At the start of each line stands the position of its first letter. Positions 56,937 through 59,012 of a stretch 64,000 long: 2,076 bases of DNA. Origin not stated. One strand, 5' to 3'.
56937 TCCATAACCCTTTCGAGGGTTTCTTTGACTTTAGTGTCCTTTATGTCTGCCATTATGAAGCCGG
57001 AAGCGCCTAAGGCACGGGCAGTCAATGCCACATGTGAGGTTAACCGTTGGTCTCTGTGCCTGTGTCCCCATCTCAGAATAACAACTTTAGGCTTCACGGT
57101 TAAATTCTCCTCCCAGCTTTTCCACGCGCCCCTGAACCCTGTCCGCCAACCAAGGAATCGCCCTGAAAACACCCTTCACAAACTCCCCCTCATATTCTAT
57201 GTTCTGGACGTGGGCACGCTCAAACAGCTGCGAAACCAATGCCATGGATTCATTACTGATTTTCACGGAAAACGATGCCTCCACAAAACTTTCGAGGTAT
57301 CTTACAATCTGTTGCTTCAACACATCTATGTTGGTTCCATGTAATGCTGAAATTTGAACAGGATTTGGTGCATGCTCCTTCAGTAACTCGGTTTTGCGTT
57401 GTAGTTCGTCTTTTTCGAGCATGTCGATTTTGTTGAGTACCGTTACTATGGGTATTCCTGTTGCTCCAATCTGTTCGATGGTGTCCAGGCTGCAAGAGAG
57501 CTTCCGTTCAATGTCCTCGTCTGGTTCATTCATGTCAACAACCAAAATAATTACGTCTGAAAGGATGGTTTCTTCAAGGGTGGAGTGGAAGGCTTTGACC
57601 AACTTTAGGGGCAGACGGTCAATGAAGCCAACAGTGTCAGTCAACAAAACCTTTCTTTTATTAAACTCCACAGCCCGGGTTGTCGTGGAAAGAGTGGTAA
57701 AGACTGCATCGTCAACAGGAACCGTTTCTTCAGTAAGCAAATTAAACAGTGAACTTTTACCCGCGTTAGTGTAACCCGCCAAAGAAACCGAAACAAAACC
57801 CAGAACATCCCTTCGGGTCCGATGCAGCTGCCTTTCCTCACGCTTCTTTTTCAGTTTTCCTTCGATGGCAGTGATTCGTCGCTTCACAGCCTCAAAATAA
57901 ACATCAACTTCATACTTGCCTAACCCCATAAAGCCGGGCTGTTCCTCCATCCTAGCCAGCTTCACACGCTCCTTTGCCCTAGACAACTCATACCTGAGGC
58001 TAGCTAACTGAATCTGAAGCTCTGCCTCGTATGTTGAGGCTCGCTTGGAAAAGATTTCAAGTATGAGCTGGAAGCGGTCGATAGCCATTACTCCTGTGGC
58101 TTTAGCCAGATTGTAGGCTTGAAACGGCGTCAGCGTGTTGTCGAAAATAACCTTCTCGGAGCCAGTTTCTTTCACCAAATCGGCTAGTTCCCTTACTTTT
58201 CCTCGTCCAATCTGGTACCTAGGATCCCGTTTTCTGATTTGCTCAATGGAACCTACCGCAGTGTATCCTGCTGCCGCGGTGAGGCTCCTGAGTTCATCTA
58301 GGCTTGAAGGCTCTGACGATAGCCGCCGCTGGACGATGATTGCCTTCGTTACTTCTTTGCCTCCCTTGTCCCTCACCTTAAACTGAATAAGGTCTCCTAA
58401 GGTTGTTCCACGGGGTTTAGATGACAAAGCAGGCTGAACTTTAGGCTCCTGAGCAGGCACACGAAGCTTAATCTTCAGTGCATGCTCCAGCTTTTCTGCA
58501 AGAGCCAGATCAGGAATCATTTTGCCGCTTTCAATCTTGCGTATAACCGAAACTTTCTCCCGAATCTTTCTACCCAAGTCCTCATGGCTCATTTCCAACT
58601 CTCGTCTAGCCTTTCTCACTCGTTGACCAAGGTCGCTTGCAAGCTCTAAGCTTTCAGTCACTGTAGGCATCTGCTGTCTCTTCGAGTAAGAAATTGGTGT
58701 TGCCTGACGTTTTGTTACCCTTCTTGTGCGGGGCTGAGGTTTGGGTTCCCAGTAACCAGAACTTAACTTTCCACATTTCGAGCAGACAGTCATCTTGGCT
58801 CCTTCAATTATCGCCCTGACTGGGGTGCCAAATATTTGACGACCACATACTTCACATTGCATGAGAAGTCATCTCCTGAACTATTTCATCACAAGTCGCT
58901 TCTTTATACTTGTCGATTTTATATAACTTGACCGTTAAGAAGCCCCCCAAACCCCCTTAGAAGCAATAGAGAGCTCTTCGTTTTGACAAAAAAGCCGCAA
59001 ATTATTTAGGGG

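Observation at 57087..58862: Single ORF fusing the ribosome-associated factor aMBF1 to the ribosome-splitting GTPase HflX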

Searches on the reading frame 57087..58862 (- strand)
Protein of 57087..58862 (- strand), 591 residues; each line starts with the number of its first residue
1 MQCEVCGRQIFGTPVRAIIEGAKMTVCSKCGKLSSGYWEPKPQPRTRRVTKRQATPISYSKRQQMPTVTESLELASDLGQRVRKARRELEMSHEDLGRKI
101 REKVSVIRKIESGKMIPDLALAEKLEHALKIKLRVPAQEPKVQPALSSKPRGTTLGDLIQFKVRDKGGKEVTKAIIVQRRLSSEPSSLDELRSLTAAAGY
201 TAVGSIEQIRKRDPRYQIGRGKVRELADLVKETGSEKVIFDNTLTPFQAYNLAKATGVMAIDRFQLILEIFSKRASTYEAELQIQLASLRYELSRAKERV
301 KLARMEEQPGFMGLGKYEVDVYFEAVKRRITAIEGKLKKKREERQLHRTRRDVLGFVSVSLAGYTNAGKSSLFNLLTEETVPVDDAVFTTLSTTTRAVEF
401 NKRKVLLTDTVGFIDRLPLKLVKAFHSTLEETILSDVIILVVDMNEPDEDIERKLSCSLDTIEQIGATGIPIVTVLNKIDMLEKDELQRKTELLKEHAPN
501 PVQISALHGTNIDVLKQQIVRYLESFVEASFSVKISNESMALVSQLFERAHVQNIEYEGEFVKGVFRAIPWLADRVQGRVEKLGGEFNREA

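Call 3: search_protein_families(library=pfam, proteins=[window:57087-58862:-], max_evalue=0.1)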
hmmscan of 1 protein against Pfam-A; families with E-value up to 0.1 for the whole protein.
window:57087-58862:- (591 aa): 15 families
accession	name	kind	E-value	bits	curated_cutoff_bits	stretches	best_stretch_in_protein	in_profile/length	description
PF13167.11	GTP-bdg_N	-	1.5e-24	86.8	25.4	1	186-271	2-88/89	GTP-binding GTPase N-terminal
PF01926.29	MMR_HSR1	-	3.2e-19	69.6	21.9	1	359-478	2-113/113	50S ribosome-binding GTPase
PF16360.10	GTP-bdg_M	-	2.3e-14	54.2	29.5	1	274-351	1-79/79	GTP-binding GTPase Middle Region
PF02421.24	FeoB_N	-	1e-11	45.1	27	1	358-519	2-156/156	Ferrous iron transport protein B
PF01381.28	HTH_3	-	1.4e-09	38.3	23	1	82-133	1-52/55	Helix-turn-helix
PF00009.33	GTP_EFTU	-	1.2e-07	31.9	26.5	1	390-524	56-187/188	Elongation factor Tu GTP binding domain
PF03193.22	RsgA_GTPase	-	4e-07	30.5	30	2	437-521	25-106/174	RsgA GTPase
PF16897.10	MMR_HSR1_Xtn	-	4.2e-07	30.4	35.2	1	470-523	56-104/106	C-terminal region of MMR_HSR1 domain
PF19275.4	HflX_C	-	0.00035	21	26.4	1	496-554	7-64/102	HflX C-terminal domain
PF13560.12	HTH_31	-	0.00044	20.9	27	1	77-129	1-54/64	Helix-turn-helix domain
PF12844.13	HTH_19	-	0.0026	18.1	30.2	1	79-129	1-48/64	Helix-turn-helix domain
PF03029.23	ATP_bind_1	-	0.0059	16.9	27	1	425-547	114-231/240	Conserved hypothetical ATP binding protein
PF00071.28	Ras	-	0.0072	16.4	21.6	1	361-522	4-159/162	Ras family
PF09439.16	SRPRB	-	0.0078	16.1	25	1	359-428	6-70/178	Signal recognition particle receptor beta subunit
PF02492.25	cobW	-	0.016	15.2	20.7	1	402-494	83-169/180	CobW/HypB/UreG, nucleotide-binding domain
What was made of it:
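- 58365..58862 (-): aMBF1 module, residues 1-166. It comprises the zinc ribbon (C3, C6, C27, C30), HTH_3 (residues 82-133, window 58464-58619) and the conserved C-terminal TLGDLI tail. Pfam HTH_3 (call 3).
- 57087..58349 (-): HflX module, residues 172-591 (420 aa if made alone): N domain, helical middle domain, G domain and a weak C-terminal domain. Pfam GTP-bdg_N, GTP-bdg_M and MMR_HSR1 (call 3).
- On aMBF1 (TIGR00270): HTH_3 at residues 82-133, E = 1.4e-9 (call 3).
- On HflX (TIGR03156): GTP-bdg_N at 86.8 bits and GTP-bdg_M at 54.2 bits, both above their cutoffs (call 3). MMR_HSR1 scores 69.6 bits (call 3).
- Closest known: HflX GTPase. Different: The match to the C-terminal domain HflX_C is below the cutoff, at 21 bits against 26.4 (call 3).
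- Checked: Pfam HTH_3 matches residues 82-133 (call 3). Pfam GTP-bdg_N matches 186-271, GTP-bdg_M 274-351 and MMR_HSR1 359-478 (call 3).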

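Call 4: search_protein_families(library=ncbifam, proteins=[window:57087-58862:-], max_evalue=0.1)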
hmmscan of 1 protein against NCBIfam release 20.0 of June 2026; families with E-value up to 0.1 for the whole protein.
window:57087-58862:- (591 aa): 38 families (the best 25 are shown)
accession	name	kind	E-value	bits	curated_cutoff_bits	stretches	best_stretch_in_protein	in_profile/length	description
TIGR03156.1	GTP_HflX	equivalog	1e-90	304.2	216.75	1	174-522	2-350/351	GTPase HflX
NF008280.0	PRK11058.1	equivalog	9.5e-66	222.3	441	1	174-558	11-395/426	ribosome rescue GTPase HflX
TIGR00270.2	TIGR00270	equivalog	8.4e-42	142.7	110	1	2-162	1-159/159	multiprotein bridging factor aMBF1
TIGR03918.1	GTP_HydF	equivalog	9.1e-18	64.3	325.55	1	358-526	9-170/392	[FeFe] hydrogenase H-cluster maturation GTPase HydF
TIGR03594.1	GTPase_EngA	equivalog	1.2e-17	64.1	306.7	1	336-526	159-349/432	ribosome biogenesis GTPase Der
NF000908.1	PRK00089.1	equivalog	8.6e-17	61.3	237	1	358-525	5-169/291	GTPase Era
TIGR02729.1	Obg_CgtA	equivalog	4e-14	52.4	280.25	1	357-523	158-328/329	Obg family GTPase CgtA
NF008956.1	PRK12299.1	equivalog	1.8e-12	46.9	300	1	358-524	160-326/327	GTPase ObgE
TIGR00437.1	feoB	equivalog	2.2e-12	46.5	315.65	1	363-547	1-180/594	ferrous iron transport protein B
TIGR00231.1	small_GTP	domain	4.6e-12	46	42.5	1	359-515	6-158/164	GTP-binding protein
NF003661.0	PRK05291.1-3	equivalog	4.6e-12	46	380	1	324-531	187-378/448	tRNA uridine-5-carboxymethylaminomethyl(34) synthesis GTPase MnmE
NF008955.0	PRK12297.1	equivalog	1.7e-11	43.7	406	1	357-540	160-346/429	GTPase ObgE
NF007071.0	PRK09518.1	equivalog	3e-10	39.3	953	1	353-526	441-617/706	bifunctional cytidylate kinase/GTPase Der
TIGR00436.1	era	equivalog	3.6e-10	39.6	116.25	1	359-524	3-164/270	GTPase Era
TIGR00450.1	mnmE_trmE_thdF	equivalog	8e-10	38.4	252.6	1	327-542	183-387/446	tRNA uridine-5-carboxymethylaminomethyl(34) synthesis GTPase MnmE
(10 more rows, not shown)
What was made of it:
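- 58365..58862 (-): TIGR00270 at 142.7 bits against a cutoff of 110, covering the full model (call 4).
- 57087..58349 (-): TIGR03156 at 304.2 bits against a cutoff of 216.75 (call 4).
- On aMBF1 (TIGR00270): The TIGR00270 alignment starts at model position 1 (call 4). TIGR00270 at 142.7 bits against 110, covering model positions 1-159 of 159 (call 4).
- On HflX (TIGR03156): TIGR03156 scores 304.2 against 216.75 (call 4).
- Checked: NCBIfam TIGR00270 (aMBF1) matches residues 2-162 over the whole model (1-159 of 159), at 142.7 bits against a cutoff of 110 (call 4). TIGR03156 (HflX) matches residues 174-522 (model 2-350 of 351), at 304.2 bits against a cutoff of 216.75 (call 4).
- Both modules are complete and score above the curated cutoffs (call 4).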

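Call 5: find_homologous_proteins(query=window:57087-58862:-, max_evalue=1e-10)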
Query window:57087-58862:- (591 aa): 7871 proteins with E <= 1e-10 among 8000 candidates; the best 120 are listed.
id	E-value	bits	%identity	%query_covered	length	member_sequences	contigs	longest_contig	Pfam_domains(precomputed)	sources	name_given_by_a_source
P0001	1.4e-229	782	89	69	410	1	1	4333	PF01926.30,PF13167.12,PF02421.25,PF16360.11,PF00009.34,PF03193.23,PF16897.11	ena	-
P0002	1.8e-226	771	93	65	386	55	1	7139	PF01926.30,PF13167.12,PF02421.25,PF16360.11,PF00009.34,PF03193.23,PF16897.11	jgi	jgi:GTP-binding protein HflX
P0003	3.2e-226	770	91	67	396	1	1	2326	PF01926.30,PF13167.12,PF02421.25,PF16360.11,PF00009.34,PF03193.23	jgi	jgi:GTP-binding protein HflX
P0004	7.5e-218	743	83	70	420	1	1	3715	PF01926.30,PF13167.12,PF02421.25,PF16360.11,PF00009.34,PF03193.23,PF16897.11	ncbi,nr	ncbi:MAG: GTPase HflX [Candidatus Bathyarchaeota archaeon]|nr:GTPase HflX [Candidatus Bathyarchaeota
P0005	2.1e-217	741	93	64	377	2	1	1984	PF01926.30,PF13167.12,PF02421.25,PF16360.11,PF00009.34,PF03193.23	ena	-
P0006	5.1e-217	740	88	65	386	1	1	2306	PF01926.30,PF13167.12,PF02421.25,PF16360.11,PF00009.34,PF03193.23,PF16897.11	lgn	-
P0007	1.0e-215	736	87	66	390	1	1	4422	PF01926.30,PF13167.12,PF02421.25,PF16360.11,PF00009.34,PF03193.23,PF16897.11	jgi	jgi:GTP-binding protein HflX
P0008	1.9e-215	735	87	66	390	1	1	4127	PF01926.30,PF13167.12,PF02421.25,PF16360.11,PF00009.34,PF03193.23,PF16897.11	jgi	jgi:GTP-binding protein HflX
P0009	2.5e-215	734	87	66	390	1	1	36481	PF01926.30,PF13167.12,PF02421.25,PF16360.11,PF00009.34,PF03193.23,PF16897.11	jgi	jgi:GTP-binding protein HflX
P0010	4.2e-214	730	82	71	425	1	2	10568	PF01926.30,PF13167.12,PF02421.25,PF16360.11,PF00009.34,PF03193.23,PF16897.11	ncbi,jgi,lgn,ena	-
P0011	6.9e-212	723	78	72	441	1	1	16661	PF01926.30,PF13167.12,PF02421.25,PF16360.11,PF00009.34,PF03193.23,PF16897.11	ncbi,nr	ncbi:MAG: GTPase HflX [Candidatus Bathyarchaeum sp.]|nr:MAG: GTPase HflX [Candidatus Bathyarchaeum s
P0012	3.2e-211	721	80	71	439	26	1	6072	PF01926.30,PF13167.12,PF02421.25,PF16360.11,PF00009.34,PF03193.23,PF16897.11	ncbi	-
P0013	4.9e-210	717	85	66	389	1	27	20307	PF01926.30,PF13167.12,PF02421.25,PF16360.11,PF00009.34,PF03193.23,PF16897.11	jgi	jgi:GTP-binding protein HflX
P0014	6.3e-209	713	87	64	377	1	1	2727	PF01926.30,PF13167.12,PF02421.25,PF16360.11,PF00009.34,PF03193.23,PF16897.11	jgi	jgi:GTP-binding protein HflX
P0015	8.9e-208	710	79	69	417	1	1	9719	PF01926.30,PF13167.12,PF02421.25,PF16360.11,PF00009.34,PF03193.23,PF16897.11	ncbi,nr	ncbi:MAG: GTPase HflX [Candidatus Bathyarchaeota archaeon]|nr:GTPase HflX [Candidatus Bathyarchaeum 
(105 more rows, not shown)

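Call 6: find_encoding_contigs(protein=window:57087-58862:-, flank=4000, max_places=6)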
Protein window:57087-58862:- (591 aa): 1 contig read that carries it; 1 place shown.
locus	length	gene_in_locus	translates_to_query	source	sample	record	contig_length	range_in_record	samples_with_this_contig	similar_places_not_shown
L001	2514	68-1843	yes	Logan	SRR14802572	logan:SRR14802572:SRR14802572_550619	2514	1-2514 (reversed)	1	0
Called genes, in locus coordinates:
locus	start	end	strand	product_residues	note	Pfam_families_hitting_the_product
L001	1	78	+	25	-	?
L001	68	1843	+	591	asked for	PF03193:RsgA_GTPase (faint), PF01381:HTH_3, PF13167:GTP-bdg_N, PF16360:GTP-bdg_M, PF00009:GTP_EFTU (weak), PF01926:MMR_HSR1, PF02421:FeoB_N, PF16897:MMR_HSR1_Xtn (weak)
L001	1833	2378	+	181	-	PF01994:Trm56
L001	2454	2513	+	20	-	?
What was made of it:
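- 56552..57097 (-): aTrm56 gene. Its GTG start at 57097 overlaps the hflX end by 11 nt, and GGAGG (57109-57113) lies 11 nt upstream of that start. The Logan gene call is 181 aa (call 6).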

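Call 7: find_encoding_contigs(protein=P0002, flank=4000, max_places=4)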
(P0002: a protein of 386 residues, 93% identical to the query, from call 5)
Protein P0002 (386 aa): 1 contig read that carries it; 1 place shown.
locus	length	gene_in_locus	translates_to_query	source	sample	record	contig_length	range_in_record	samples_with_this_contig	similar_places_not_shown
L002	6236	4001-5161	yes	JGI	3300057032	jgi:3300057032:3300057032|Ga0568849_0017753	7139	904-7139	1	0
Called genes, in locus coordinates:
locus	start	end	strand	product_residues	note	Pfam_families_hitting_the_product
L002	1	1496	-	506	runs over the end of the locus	PF02310:B12-binding, PF04055:Radical_SAM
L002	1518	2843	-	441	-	PF22641:TiaS_TCKD, PF08489:TiaS_FLD, PF01336:tRNA_anti-codon (weak), PF23783:Zn_ribbon_TiaS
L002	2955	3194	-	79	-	PF01037:AsnC_trans_reg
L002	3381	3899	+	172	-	PF01381:HTH_3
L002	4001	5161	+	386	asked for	PF13167:GTP-bdg_N, PF16360:GTP-bdg_M, PF03193:RsgA_GTPase (faint), PF00009:GTP_EFTU (faint), PF01926:MMR_HSR1, PF02421:FeoB_N, PF16897:MMR_HSR1_Xtn (weak)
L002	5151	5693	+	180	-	PF01994:Trm56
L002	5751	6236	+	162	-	?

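Call 12: find_related_loci(query=window:57087-58862:-, collection=genome_contigs, flank=3000)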
Query window:57087-58862:- (591 aa) in genome_contigs; peptide patterns used: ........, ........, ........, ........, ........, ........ (x = any residue, [..] = any of these).
289 stretches matched a pattern; 49 encode a relative of the query (tblastn E <= 1e-3); 49 distinct loci.
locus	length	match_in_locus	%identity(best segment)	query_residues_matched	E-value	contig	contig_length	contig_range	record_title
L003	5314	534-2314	88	1-591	0e+0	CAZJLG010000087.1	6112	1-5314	MAG TPA_asm: uncultured Candidatus Bathyarchaeia archaeon isolate binchicken_co150_774 genome assembly, contig: NODE_366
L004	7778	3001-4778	91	1-591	0e+0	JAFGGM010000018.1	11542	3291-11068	MAG: Candidatus Bathyarchaeum sp. isolate Zod_Metabat.1386 k87_1562923, whole genome shotgun sequence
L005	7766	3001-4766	82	1-590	0e+0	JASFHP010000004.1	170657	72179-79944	MAG: Candidatus Bathyarchaeota archaeon isolate D0608M20metaG_Bin_680 D0608M20metaG_FD_scaffold_6_c1, whole genome shotg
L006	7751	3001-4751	84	1-585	0e+0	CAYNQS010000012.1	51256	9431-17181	MAG TPA_asm: uncultured Candidatus Bathyarchaeia archaeon isolate SRP323688_co1_271 genome assembly, contig: NODE_1259_l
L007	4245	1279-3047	79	1-591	0e+0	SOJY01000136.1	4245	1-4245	MAG: Candidatus Bathyarchaeum sp. isolate E44_bin4 NODE_14093_length_4245_cov_8.276372, whole genome shotgun sequence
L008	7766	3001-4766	81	1-590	0e+0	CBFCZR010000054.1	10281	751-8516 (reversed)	MAG TPA_asm: Candidatus Bathyarchaeota archaeon isolate SRR6194934_binner123_Refined_40 genome assembly, contig: ERZ7813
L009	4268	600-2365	75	1-591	0e+0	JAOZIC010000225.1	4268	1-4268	MAG: Candidatus Bathyarchaeota archaeon isolate DYS_4 NODE_24741, whole genome shotgun sequence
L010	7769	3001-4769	78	1-591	0e+0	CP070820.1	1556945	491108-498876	MAG: Candidatus Bathyarchaeum sp. isolate bin115 chromosome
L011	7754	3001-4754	79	2-585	0e+0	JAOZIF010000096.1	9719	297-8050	MAG: Candidatus Bathyarchaeum sp. isolate DYS_7 NODE_9994, whole genome shotgun sequence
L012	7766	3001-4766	76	1-590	0e+0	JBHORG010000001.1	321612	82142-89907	Thermoproteota archaeon isolate SAG AM-311-L02 NODE_1_length_321612_cov_30.319436, whole genome shotgun sequence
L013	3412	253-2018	74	1-590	0e+0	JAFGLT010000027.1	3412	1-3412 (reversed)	MAG: Candidatus Bathyarchaeota archaeon isolate Zod_Metabat.411 k87_1417894, whole genome shotgun sequence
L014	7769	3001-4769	77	1-591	0e+0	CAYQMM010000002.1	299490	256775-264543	MAG TPA_asm: uncultured Candidatus Bathyarchaeia archaeon isolate binchicken_co178_122 genome assembly, contig: NODE_52_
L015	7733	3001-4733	76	3-582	0e+0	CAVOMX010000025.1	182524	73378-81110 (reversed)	MAG: Candidatus Bathyarchaeota archaeon isolate MFD09779.bin.2.126 genome assembly, contig: contig_9893, whole genome sh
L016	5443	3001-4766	76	1-591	0e+0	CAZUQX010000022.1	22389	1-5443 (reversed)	MAG TPA_asm: uncultured Candidatus Bathyarchaeia archaeon isolate SRP323688_co1_42 genome assembly, contig: NODE_3940_le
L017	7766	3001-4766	72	1-588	0e+0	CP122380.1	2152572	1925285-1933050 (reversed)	MAG: Candidatus Bathyarchaeum tardum isolate M17C-01 chromosome, complete genome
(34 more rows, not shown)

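Call 30: list_cluster_members(proteins=[window:57087-58862:-])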
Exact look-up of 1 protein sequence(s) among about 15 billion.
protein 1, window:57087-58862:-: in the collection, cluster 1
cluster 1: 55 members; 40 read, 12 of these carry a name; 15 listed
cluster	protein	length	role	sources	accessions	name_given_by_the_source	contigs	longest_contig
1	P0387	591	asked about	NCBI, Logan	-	-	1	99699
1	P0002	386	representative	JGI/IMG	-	GTP-binding protein HflX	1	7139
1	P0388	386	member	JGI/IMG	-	GTP-binding protein HflX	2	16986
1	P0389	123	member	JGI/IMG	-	putative transcription factor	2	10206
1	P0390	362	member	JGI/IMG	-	GTP-binding protein HflX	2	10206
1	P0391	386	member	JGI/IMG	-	GTP-binding protein HflX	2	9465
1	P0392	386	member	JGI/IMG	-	GTP-binding protein HflX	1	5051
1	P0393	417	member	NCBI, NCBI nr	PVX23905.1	MAG: GTPase HflX [Candidatus Bathyarchaeum sp.]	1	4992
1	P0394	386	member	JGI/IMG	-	GTP-binding protein HflX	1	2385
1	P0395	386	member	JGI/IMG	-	GTP-binding protein HflX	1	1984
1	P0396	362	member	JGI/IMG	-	GTP-binding protein HflX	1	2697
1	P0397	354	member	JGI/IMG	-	GTP-binding protein HflX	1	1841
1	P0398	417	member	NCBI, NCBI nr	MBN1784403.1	MAG: GTPase HflX [Candidatus Bathyarchaeota archaeon] | GTPase HflX [Candidatus Bathyarchaeum sp.]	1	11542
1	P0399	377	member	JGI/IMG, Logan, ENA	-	-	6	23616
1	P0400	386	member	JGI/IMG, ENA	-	-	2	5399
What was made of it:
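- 57087..58862 (-): Uninterrupted 591-aa ORF encoding the aMBF1-HflX fusion, from the ATG at 58862 to the TAA at 57087-57089. The protein is on record in NCBI and Logan (call 30).
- On Conserved multidomain (Rosetta-stone) fusion architecture: The other listed cluster members are all far shorter than 591 aa (call 30).
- The other listed members of the protein's 90% cluster that are named HflX or unnamed are 354-417 aa, all far shorter than 591 aa. One further listed member is a 123-aa fragment named putative transcription factor (call 30).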
